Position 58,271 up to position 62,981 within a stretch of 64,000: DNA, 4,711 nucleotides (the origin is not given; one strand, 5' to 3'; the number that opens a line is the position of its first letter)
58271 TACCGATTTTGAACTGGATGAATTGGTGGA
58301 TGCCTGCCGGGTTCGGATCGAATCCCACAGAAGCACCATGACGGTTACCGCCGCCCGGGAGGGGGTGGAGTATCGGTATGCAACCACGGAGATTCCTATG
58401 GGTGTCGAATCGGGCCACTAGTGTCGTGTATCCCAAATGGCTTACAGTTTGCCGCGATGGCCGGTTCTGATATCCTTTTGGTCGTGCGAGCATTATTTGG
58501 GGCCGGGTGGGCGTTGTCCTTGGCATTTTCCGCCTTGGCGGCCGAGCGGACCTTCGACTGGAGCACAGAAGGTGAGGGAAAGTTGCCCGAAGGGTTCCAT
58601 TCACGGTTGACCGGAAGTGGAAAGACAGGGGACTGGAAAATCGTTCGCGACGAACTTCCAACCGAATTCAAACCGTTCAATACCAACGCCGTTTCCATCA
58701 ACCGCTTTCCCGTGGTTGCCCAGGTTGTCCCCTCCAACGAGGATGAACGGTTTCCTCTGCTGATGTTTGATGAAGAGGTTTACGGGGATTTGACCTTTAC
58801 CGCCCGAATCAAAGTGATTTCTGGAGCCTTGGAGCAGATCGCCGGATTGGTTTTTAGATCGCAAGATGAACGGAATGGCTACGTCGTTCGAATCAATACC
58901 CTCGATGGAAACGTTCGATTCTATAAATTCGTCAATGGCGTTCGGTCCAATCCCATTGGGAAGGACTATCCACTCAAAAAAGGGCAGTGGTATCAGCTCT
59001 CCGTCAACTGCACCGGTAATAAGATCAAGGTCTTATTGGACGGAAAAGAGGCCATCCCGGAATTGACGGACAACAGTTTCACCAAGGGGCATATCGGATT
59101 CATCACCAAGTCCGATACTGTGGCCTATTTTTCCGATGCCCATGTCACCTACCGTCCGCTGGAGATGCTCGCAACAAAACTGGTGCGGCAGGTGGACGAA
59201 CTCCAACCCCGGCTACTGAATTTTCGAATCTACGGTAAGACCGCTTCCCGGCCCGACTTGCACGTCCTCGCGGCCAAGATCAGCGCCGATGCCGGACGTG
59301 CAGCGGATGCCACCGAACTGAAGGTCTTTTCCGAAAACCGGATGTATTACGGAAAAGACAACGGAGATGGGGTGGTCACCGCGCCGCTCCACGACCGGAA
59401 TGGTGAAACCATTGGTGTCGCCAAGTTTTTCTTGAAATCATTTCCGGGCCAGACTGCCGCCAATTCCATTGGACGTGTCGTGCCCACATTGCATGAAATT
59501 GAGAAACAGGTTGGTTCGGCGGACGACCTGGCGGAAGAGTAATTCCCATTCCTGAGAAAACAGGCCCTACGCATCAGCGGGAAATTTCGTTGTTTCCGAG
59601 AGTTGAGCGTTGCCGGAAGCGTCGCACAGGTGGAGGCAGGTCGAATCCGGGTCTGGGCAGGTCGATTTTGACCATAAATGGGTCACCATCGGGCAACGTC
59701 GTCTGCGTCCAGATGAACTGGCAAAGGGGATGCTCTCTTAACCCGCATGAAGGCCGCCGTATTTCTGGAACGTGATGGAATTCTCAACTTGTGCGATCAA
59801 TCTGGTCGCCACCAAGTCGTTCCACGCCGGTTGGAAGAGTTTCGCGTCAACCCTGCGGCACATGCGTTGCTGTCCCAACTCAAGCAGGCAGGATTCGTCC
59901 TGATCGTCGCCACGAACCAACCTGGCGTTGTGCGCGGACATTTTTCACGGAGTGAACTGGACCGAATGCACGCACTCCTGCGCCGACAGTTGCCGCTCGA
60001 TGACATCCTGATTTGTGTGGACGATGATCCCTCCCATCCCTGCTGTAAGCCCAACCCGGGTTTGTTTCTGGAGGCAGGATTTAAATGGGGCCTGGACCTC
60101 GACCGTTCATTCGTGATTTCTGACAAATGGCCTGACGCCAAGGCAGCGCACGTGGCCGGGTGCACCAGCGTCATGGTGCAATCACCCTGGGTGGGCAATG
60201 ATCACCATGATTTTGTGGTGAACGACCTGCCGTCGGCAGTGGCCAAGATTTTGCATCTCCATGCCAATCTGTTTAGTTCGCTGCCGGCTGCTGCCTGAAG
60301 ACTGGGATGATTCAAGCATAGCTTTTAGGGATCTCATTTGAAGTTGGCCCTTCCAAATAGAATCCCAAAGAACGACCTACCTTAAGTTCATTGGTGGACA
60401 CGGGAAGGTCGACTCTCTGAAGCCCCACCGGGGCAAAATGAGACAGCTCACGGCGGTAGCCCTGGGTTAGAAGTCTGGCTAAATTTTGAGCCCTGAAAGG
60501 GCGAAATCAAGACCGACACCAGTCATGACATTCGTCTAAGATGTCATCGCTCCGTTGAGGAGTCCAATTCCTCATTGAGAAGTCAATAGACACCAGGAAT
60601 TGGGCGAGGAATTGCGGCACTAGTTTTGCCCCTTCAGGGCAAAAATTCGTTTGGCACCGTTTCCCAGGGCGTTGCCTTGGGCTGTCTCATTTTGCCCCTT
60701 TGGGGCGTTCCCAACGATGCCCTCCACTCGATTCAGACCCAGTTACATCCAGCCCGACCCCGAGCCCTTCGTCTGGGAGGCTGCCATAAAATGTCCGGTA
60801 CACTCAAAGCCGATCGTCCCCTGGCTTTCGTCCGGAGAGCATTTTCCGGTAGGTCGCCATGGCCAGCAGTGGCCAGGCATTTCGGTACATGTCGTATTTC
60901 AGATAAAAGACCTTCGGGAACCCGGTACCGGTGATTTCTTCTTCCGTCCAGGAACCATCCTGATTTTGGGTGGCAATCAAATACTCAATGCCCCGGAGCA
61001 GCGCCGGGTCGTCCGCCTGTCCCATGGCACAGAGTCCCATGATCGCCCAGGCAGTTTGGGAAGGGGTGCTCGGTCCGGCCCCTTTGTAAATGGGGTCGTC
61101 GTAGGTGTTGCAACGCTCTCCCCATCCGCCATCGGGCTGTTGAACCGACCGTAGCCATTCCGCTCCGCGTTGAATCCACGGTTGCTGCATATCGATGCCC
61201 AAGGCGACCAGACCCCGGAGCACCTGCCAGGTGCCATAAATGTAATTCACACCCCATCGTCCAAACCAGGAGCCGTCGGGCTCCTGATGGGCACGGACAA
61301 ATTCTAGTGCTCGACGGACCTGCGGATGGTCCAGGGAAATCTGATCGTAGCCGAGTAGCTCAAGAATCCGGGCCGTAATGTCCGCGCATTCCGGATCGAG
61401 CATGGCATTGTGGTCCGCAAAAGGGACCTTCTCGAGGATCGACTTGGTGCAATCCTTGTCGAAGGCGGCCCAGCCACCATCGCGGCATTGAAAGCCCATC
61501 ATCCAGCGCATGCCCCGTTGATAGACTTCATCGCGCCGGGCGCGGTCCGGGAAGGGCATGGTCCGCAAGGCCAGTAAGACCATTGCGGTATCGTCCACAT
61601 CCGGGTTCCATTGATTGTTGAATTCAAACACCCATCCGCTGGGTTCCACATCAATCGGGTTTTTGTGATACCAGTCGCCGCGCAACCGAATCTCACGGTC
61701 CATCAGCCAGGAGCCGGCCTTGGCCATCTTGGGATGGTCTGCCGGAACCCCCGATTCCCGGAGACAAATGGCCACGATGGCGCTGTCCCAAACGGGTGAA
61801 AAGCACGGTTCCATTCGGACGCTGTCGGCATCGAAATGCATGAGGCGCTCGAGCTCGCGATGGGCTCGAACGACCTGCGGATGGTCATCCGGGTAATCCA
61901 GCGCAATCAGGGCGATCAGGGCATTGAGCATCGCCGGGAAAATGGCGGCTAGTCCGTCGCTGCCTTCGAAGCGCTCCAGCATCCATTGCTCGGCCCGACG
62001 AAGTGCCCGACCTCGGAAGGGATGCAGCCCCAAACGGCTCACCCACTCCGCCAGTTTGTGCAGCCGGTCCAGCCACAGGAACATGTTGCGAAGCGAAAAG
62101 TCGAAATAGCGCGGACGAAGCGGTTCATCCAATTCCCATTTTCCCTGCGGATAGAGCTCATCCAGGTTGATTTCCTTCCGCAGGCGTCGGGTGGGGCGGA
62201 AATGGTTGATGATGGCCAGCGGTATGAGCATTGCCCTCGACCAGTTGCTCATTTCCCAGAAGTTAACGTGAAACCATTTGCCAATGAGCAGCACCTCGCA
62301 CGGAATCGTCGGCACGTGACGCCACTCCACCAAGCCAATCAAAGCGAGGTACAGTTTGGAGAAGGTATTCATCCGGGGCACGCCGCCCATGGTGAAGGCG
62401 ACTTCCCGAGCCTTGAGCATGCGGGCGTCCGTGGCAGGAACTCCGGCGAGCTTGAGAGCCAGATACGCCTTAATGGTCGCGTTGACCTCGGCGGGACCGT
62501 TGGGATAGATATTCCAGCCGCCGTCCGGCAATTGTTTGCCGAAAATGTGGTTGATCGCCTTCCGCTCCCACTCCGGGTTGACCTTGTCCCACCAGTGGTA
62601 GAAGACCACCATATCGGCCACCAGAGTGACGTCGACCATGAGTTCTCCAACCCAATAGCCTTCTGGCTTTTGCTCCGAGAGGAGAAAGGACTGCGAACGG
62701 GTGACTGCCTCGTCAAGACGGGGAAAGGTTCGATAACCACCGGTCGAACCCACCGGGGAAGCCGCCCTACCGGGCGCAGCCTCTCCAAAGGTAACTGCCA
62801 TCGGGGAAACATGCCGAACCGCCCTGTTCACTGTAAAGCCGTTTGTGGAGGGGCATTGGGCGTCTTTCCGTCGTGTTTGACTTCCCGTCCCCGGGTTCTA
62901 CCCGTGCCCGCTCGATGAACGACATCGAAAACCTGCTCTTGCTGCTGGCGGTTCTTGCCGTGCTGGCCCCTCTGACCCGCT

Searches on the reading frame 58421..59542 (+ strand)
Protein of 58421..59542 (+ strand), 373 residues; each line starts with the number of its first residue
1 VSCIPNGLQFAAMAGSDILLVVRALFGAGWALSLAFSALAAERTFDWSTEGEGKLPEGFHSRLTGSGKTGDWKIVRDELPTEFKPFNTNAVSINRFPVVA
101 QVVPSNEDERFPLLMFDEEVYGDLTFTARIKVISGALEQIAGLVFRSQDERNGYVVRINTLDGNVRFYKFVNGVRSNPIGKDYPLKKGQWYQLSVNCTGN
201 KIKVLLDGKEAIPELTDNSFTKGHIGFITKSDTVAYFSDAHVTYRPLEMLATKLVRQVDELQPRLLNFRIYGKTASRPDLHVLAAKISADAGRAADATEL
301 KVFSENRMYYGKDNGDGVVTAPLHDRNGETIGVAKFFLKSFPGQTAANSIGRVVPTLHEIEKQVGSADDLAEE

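Call 79: search_protein_families(library=pfam, proteins=[window:58421-59542:+], max_evalue=0.00001)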
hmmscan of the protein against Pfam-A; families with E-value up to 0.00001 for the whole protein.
window:58421-59542:+ (373 aa): 1 family
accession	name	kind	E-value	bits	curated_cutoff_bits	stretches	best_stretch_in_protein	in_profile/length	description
PF06439.18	3keto-disac_hyd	-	2e-08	34.9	26.8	1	104-236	35-181/187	3-keto-disaccharide hydrolase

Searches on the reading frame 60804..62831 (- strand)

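Call 79: search_protein_families(library=pfam, proteins=[window:60804-62831:-], max_evalue=0.00001)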
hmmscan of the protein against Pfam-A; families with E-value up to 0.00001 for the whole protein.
window:60804-62831:- (675 aa): 2 families
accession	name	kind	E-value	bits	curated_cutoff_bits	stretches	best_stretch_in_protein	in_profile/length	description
PF13243.12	SQHop_cyclase_C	-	5e-145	482.9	26.1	1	345-663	2-319/319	Squalene-hopene cyclase C-terminal domain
PF13249.12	SQHop_cyclase_N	-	8.2e-101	337.5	26.2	1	43-332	1-287/291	Squalene-hopene cyclase N-terminal domain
